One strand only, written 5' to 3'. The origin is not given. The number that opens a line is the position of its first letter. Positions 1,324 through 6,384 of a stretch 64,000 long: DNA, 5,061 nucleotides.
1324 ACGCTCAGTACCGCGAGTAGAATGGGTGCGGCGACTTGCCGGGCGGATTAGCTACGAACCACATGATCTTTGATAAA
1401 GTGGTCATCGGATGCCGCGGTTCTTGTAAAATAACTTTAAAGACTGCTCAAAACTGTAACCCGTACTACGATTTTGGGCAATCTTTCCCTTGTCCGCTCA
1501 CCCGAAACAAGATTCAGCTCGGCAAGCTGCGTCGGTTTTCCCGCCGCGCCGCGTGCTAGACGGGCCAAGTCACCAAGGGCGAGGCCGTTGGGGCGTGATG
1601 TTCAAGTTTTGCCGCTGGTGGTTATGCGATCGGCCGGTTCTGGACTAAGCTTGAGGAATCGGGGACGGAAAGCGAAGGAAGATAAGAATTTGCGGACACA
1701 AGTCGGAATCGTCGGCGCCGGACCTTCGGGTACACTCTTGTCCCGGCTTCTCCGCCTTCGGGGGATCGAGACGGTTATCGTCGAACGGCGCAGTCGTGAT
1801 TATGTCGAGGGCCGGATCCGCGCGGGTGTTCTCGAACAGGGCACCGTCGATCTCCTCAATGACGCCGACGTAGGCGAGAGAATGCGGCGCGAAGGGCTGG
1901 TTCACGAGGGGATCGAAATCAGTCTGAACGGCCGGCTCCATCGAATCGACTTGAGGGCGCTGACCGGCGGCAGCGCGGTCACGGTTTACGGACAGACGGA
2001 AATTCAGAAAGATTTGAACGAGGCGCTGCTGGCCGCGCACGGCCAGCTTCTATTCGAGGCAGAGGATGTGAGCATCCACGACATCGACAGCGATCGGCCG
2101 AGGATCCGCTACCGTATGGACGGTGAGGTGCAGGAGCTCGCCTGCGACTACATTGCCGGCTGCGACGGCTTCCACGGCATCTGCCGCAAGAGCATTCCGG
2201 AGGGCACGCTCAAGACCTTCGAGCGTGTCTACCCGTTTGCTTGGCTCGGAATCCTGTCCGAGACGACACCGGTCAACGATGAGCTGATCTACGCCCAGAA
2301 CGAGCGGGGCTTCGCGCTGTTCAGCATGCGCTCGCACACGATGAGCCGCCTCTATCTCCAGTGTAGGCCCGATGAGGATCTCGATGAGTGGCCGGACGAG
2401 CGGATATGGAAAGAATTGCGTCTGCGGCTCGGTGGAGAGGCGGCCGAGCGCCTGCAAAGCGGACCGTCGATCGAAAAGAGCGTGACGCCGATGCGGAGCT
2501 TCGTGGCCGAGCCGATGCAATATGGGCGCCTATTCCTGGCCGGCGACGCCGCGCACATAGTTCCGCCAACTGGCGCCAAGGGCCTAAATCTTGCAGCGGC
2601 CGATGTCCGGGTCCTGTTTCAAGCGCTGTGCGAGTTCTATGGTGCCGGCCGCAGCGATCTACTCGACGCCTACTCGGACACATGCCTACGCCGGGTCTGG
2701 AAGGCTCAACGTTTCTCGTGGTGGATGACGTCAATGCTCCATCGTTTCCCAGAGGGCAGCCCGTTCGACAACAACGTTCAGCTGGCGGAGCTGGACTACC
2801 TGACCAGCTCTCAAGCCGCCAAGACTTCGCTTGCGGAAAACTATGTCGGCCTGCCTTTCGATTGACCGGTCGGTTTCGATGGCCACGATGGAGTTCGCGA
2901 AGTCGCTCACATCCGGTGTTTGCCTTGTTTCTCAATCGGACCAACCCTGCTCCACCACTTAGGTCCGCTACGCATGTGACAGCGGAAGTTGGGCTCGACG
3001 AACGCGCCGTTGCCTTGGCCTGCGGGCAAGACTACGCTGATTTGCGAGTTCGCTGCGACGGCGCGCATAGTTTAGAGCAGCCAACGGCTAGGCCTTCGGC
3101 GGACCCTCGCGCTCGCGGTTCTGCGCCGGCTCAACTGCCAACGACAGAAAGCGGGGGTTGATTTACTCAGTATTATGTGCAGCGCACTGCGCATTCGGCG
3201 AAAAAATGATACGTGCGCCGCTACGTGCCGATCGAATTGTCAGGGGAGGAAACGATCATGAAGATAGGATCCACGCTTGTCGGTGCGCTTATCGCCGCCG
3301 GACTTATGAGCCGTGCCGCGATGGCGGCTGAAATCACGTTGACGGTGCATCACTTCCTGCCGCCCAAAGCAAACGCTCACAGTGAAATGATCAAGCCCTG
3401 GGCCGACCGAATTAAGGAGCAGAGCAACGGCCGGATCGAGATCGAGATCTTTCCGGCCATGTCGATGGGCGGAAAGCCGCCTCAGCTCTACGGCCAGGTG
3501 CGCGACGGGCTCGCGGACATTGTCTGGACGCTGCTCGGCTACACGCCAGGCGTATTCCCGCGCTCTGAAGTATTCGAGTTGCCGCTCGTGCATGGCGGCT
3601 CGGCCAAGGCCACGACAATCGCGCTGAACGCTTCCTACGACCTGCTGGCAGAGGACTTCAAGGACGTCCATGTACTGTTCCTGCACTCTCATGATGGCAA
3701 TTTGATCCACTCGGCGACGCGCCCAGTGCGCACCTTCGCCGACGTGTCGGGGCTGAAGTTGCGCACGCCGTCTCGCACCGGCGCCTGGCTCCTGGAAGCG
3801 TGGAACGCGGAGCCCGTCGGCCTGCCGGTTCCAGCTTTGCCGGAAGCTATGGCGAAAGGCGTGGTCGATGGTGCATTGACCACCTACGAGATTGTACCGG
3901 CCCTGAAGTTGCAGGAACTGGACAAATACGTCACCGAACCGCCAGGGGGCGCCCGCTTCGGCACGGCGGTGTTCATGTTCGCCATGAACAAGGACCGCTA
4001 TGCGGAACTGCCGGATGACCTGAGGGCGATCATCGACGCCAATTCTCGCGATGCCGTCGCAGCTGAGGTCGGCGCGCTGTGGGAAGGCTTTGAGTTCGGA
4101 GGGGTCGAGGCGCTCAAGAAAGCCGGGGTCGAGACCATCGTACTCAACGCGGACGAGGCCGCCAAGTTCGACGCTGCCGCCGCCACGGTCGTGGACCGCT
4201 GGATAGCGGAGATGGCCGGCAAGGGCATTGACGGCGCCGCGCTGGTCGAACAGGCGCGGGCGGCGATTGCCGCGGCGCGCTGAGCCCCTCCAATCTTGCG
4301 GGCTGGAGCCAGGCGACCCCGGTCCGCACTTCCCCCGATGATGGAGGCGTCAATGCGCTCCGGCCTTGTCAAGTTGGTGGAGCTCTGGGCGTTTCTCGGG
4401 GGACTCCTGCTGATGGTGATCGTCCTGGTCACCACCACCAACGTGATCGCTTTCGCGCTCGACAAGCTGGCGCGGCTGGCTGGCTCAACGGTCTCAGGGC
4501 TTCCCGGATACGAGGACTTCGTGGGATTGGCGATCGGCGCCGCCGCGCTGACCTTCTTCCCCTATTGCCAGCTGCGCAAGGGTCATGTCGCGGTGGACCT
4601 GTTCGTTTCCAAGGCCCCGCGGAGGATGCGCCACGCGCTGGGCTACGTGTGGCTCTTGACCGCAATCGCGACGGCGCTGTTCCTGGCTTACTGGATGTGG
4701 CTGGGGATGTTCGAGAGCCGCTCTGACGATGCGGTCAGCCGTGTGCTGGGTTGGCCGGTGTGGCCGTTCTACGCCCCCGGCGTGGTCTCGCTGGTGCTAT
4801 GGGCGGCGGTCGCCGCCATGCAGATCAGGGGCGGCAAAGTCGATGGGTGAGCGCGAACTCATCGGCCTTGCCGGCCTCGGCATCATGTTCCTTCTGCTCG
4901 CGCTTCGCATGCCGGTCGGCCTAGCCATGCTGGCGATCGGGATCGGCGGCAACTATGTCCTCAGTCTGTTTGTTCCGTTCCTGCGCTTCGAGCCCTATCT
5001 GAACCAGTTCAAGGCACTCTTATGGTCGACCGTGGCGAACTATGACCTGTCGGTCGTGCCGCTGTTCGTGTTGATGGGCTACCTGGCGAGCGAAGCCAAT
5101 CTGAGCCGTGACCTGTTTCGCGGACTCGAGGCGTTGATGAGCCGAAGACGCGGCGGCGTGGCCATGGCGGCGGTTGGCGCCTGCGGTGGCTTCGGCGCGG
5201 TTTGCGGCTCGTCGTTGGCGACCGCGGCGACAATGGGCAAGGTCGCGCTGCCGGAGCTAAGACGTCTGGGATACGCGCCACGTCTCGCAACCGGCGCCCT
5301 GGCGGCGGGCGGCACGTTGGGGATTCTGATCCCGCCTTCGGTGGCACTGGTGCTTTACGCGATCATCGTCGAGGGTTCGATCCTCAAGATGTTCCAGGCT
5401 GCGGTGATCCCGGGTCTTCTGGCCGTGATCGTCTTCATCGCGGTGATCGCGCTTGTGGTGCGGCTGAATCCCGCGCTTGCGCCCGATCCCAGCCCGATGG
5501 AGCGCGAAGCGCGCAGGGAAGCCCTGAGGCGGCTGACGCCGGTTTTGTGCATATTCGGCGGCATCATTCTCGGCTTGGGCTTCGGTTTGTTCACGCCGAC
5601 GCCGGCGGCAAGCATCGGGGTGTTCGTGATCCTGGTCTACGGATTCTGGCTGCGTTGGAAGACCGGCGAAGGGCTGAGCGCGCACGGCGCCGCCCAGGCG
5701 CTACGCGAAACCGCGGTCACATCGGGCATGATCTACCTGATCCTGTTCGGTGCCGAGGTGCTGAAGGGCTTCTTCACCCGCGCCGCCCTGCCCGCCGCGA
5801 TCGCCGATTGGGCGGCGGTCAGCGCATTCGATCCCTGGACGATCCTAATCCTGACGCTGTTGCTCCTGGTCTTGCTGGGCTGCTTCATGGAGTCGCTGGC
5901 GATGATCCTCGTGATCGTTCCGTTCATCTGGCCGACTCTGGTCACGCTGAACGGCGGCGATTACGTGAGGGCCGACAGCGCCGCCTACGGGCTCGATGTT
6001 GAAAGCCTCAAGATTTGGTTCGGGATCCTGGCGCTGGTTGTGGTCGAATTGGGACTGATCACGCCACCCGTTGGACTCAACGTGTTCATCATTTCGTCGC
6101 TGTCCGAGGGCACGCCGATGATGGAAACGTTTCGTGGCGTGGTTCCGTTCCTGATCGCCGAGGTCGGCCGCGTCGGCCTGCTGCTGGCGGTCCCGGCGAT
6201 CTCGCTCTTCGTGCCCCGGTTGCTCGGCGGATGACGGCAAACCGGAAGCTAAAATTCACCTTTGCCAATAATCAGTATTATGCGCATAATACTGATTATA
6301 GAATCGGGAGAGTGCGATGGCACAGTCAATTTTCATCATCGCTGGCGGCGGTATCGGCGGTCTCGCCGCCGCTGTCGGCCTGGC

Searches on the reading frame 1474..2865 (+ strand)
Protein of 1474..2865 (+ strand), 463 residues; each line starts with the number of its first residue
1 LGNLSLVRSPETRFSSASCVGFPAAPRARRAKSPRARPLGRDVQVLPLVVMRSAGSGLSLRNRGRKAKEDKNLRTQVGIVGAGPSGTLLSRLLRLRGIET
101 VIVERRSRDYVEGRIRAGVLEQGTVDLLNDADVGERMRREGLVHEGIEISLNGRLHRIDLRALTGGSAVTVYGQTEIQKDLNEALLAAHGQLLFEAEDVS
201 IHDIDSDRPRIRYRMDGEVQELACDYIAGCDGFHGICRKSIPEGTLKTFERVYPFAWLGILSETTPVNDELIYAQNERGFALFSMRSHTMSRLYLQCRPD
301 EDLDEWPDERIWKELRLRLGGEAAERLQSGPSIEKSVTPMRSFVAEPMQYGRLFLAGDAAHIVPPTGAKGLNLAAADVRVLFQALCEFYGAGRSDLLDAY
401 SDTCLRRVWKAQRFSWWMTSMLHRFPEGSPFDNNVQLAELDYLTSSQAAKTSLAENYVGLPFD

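Call 32: search_protein_families(library=ncbifam, proteins=[window:1474-2865:+], max_evalue=0.00001)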
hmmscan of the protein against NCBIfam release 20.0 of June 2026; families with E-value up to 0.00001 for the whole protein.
window:1474-2865:+ (463 aa): 37 families (the best 25 are shown)
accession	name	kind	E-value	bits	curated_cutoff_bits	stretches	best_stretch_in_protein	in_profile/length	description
NF006091.0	PRK08243.1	subfamily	2.6e-193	642.2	351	1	74-462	2-390/393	4-hydroxybenzoate 3-monooxygenase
TIGR02360.1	pbenz_hydroxyl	equivalog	3.7e-188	625.2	538.7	1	73-462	1-390/390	4-hydroxybenzoate 3-monooxygenase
NF004829.0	PRK06183.1-3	subfamily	5.5e-23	81.5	390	1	70-402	4-340/520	bifunctional 3-(3-hydroxy-phenyl)propionate/3-hydroxycinnamic acid hydroxylase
NF004831.0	PRK06183.1-5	equivalog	1.1e-21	76.9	546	1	69-402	3-333/568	bifunctional 3-(3-hydroxy-phenyl)propionate/3-hydroxycinnamic acid hydroxylase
NF004780.0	PRK06126.1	subfamily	2.2e-19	69.1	445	2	216-401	170-355/552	hypothetical protein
NF033145.1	rif_monoox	equivalog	5.9e-18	65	800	2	344-402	262-321/472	rifampin monooxygenase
NF006092.0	PRK08244.1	equivalog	1.4e-17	63.5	644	1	74-402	2-324/494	monooxygenase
TIGR01988.1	Ubi-OHases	subfamily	2.4e-17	62.9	224.65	1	78-404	3-335/387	ubiquinone biosynthesis hydroxylase, UbiH/UbiF/VisC/COQ6 family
NF046068.1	AkvoneHdxseDnrF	equivalog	3.3e-17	62.5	650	1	79-401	3-339/439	aklavinone 12-hydroxylase DnrF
NF004832.0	PRK06184.1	subfamily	9e-17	61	476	1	73-402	5-335/506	hypothetical protein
NF005303.0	PRK06834.1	subfamily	1.1e-16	60.5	625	1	76-240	5-161/488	hypothetical protein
NF006002.0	PRK08132.1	subfamily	5.4e-16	58.1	416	1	66-402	17-353/552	FAD-dependent oxidoreductase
TIGR01984.1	UbiH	equivalog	6.3e-16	58.2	392.2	1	77-402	2-328/382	2-octaprenyl-6-methoxyphenyl hydroxylase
NF004828.0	PRK06183.1-2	equivalog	2.5e-15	55.8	853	1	200-401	137-333/568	bifunctional 3-(3-hydroxy-phenyl)propionate/3-hydroxycinnamic acid hydroxylase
NF005691.0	PRK07494.1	equivalog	6.7e-15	54.5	459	1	335-400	265-331/404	UbiH/UbiF family hydroxylase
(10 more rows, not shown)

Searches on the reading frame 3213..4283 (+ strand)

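Call 32: search_protein_families(library=ncbifam, proteins=[window:3213-4283:+], max_evalue=0.00001)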
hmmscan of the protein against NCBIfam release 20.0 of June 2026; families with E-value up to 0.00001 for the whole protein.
window:3213-4283:+ (356 aa): 2 families
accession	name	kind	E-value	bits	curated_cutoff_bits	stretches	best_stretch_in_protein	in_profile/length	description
NF037995.1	TRAP_S1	subfamily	1.9e-25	89.7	50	1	51-319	7-271/271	TRAP transporter substrate-binding protein DctP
TIGR00787.1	dctP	subfamily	2.7e-21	76.2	175.05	1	56-283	11-236/257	DctP family TRAP transporter solute-binding subunit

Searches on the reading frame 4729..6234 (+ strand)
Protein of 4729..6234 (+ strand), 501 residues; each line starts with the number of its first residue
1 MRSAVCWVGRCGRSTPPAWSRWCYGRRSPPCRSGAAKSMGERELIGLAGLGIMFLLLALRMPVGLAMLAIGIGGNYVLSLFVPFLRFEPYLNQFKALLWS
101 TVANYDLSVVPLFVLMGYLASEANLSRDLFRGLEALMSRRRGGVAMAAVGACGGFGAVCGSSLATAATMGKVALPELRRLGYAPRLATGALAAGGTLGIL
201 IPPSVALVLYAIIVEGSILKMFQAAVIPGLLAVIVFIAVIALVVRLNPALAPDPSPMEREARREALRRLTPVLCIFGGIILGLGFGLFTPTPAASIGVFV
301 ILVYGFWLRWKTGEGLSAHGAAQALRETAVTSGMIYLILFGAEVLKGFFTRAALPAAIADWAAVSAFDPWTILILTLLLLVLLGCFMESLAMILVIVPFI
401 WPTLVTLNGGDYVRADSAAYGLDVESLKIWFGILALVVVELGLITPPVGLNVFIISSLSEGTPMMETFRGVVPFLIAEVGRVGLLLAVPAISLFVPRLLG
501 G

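Call 32: search_protein_families(library=ncbifam, proteins=[window:4729-6234:+], max_evalue=0.00001)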
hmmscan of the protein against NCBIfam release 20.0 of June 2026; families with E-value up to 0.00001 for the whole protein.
window:4729-6234:+ (501 aa): 3 families
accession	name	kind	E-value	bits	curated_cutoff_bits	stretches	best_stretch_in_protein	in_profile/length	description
TIGR00786.1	dctM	subfamily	4.6e-74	249.6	268.45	1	89-496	22-405/405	TRAP transporter large permease subunit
TIGR02123.1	TRAP_fused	subfamily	4.5e-21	75.2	320.65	1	98-470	159-514/615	TRAP transporter fused permease subunit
NF011634.1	PRK15060.1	equivalog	4.1e-20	72.2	800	1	96-490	45-415/425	2,3-diketo-L-gulonate TRAP transporter large permease YiaN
